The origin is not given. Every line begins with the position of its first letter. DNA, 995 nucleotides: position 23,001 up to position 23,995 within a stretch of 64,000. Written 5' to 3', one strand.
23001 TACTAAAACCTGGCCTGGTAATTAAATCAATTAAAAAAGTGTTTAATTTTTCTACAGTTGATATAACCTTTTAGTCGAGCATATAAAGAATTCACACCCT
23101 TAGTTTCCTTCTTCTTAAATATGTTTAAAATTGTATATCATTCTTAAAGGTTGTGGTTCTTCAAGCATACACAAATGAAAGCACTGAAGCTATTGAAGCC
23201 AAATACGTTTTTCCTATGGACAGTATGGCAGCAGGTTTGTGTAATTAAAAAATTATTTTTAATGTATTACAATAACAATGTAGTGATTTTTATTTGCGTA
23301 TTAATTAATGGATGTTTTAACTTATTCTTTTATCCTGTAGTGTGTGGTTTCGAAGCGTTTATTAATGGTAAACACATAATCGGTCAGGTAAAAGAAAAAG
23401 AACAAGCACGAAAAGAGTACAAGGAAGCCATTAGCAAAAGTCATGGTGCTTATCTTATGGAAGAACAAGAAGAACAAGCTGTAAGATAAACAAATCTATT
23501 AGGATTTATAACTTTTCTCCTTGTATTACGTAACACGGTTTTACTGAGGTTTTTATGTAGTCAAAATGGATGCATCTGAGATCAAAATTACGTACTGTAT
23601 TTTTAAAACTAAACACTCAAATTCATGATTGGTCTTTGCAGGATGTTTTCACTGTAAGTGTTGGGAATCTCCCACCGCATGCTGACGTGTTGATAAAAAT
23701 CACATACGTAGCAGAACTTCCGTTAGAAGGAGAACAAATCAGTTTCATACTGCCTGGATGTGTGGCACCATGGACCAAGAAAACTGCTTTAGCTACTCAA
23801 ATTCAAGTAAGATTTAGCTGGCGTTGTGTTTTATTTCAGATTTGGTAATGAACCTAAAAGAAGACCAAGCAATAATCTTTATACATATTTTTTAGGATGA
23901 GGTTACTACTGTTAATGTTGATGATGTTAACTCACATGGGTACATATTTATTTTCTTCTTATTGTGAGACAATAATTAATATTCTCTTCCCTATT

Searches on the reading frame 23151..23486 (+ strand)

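Call 16: search_protein_families(library=pfam, proteins=[window:23151-23486:+], max_evalue=0.01)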
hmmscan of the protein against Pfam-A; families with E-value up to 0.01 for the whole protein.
window:23151-23486:+ (112 aa): 1 family
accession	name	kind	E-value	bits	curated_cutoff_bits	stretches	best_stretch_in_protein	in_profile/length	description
PF08487.16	VIT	-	1.5e-13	51.3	26.5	1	63-109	44-90/111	Vault protein inter-alpha-trypsin domain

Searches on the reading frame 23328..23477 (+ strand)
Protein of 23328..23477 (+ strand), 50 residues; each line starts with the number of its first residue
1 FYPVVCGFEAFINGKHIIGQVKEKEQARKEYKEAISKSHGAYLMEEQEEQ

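Call 17: find_homologous_proteins(query=window:23328-23477:+, max_evalue=0.001)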
Query seq(50 aa) (50 aa): 132 proteins with E <= 0.001 among 136 candidates; the best 120 are listed.
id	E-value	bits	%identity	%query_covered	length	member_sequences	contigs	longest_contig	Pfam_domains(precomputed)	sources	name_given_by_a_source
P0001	5.5e-20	87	86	98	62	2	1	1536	PF13757.13,PF08487.17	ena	-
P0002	2.7e-19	85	91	92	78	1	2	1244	PF08487.17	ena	-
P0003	6.9e-19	84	89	92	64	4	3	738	PF08487.17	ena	-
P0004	1.9e-18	82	84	90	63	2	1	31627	PF08487.17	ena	-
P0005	2.4e-18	82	84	90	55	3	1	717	PF08487.17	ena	-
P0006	3.0e-18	82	87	90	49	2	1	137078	PF08487.17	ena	-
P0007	5.4e-18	81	83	92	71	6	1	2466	PF08487.17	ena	-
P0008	7.0e-18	80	83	92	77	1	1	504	PF08487.17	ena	-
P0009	7.1e-18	80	84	88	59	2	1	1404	PF13757.13,PF08487.17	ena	-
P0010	7.4e-18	80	76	98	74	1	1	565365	PF08487.17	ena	-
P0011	8.0e-18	80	79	94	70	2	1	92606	PF08487.17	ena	-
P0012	8.3e-18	80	80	92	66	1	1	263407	PF08487.17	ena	-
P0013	1.1e-17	80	74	94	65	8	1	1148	PF08487.17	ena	-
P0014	1.2e-17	80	82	90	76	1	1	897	PF08487.17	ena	-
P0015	1.2e-17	80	82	90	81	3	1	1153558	PF08487.17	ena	-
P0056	1.3e-16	76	80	88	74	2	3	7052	PF08487.17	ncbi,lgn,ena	-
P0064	2.1e-16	76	80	88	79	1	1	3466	PF08487.17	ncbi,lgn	-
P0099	1.7e-15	73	76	90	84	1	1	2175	PF13757.13,PF08487.17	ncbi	-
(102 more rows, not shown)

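Call 18: find_encoding_contigs(protein=P0006, flank=10000, max_places=3)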
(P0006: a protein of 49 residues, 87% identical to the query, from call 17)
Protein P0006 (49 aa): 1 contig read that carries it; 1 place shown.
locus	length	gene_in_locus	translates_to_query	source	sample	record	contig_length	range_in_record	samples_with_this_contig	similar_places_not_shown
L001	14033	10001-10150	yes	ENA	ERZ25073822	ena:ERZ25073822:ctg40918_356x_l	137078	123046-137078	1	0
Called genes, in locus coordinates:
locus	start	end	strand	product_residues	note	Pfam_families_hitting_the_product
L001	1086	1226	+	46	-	-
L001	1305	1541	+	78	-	-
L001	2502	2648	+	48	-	-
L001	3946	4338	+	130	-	-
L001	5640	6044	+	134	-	-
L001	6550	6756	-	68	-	-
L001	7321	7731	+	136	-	-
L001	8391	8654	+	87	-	-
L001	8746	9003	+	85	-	-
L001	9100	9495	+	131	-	-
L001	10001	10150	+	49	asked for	PF08487:VIT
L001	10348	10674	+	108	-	-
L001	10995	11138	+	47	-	-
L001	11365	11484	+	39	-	-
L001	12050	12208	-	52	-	-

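Call 19: find_encoding_contigs(protein=P0002, flank=2000, max_places=3)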
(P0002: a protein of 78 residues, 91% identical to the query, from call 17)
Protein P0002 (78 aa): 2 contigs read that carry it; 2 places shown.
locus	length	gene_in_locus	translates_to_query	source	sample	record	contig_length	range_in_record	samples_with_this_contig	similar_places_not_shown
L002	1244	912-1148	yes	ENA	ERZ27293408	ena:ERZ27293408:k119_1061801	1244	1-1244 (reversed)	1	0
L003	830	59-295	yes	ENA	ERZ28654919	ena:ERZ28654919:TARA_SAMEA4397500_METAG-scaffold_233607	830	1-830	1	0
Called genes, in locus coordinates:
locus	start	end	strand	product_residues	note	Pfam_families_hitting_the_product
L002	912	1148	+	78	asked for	PF08487:VIT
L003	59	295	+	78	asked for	PF08487:VIT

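Call 36: list_cluster_members(proteins=[P0056, P0064, P0099, P0001, P0002])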
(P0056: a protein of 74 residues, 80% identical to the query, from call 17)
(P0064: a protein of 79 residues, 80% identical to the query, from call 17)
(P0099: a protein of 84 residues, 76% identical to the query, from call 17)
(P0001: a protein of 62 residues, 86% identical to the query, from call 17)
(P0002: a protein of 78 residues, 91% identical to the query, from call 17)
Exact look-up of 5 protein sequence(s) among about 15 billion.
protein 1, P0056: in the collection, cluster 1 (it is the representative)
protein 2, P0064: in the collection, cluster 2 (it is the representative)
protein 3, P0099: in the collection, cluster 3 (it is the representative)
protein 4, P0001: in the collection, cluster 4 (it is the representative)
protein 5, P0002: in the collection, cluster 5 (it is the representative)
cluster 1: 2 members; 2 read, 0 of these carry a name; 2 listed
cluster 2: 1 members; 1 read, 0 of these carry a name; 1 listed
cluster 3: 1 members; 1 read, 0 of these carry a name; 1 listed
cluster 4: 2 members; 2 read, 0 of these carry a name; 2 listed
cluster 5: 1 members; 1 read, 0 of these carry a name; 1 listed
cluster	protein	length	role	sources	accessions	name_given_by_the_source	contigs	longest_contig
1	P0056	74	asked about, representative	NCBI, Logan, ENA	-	-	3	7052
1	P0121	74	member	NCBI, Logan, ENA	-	-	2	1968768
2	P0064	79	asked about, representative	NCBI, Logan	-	-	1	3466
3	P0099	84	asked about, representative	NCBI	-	-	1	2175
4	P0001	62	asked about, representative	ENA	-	-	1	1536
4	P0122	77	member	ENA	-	-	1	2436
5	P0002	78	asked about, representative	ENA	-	-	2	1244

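Call 37: find_encoding_contigs(protein=P0099, flank=1000, max_places=3)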
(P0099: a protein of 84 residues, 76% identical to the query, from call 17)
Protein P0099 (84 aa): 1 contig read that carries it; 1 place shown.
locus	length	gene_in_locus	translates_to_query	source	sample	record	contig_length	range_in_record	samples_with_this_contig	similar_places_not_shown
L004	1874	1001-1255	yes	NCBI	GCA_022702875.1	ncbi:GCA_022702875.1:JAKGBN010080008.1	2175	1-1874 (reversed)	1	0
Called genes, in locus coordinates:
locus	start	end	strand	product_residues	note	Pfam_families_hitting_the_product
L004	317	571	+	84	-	-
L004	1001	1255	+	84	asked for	PF08487:VIT, PF13757:VIT_2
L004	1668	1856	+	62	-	-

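Call 38: find_encoding_contigs(protein=P0056, flank=1000, max_places=4)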
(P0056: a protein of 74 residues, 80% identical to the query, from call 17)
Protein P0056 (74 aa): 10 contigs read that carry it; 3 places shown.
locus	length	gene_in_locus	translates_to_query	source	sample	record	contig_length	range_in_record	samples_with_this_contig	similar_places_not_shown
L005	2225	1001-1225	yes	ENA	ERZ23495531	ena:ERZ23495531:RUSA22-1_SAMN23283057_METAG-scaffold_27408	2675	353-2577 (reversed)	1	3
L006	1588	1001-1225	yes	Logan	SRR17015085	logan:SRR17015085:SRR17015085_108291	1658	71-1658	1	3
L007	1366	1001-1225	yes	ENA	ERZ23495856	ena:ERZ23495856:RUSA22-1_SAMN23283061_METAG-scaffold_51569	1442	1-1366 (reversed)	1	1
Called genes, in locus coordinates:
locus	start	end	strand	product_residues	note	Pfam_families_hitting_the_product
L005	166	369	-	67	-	-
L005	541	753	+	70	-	-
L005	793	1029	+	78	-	PF13757:VIT_2 (weak), PF08487:VIT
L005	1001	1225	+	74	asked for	PF08487:VIT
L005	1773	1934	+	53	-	-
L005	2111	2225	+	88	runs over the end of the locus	PF13768:VWA_3 (weak)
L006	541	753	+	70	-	-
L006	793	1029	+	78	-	PF13757:VIT_2 (weak), PF08487:VIT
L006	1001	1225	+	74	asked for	PF08487:VIT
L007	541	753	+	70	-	-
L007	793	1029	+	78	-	PF13757:VIT_2 (weak), PF08487:VIT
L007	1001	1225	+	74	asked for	PF08487:VIT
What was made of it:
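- Tried and rejected: The best match to the PARP4-like VIT exon is 91% identical, in unnamed marine metagenome contigs (calls 17-19, 36-38).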

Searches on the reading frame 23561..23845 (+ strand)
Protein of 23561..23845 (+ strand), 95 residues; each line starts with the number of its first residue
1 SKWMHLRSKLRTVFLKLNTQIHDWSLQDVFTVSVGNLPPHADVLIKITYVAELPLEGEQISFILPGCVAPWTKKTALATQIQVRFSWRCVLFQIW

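Call 33: search_protein_families(library=pfam, proteins=[window:23561-23845:+], max_evalue=0.01)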
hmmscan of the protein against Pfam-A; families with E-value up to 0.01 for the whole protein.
window:23561-23845:+ (95 aa): 1 family
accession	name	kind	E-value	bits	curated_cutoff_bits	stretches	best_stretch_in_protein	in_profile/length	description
PF08487.16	VIT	-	0.00012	22.6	26.5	1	23-49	85-111/111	Vault protein inter-alpha-trypsin domain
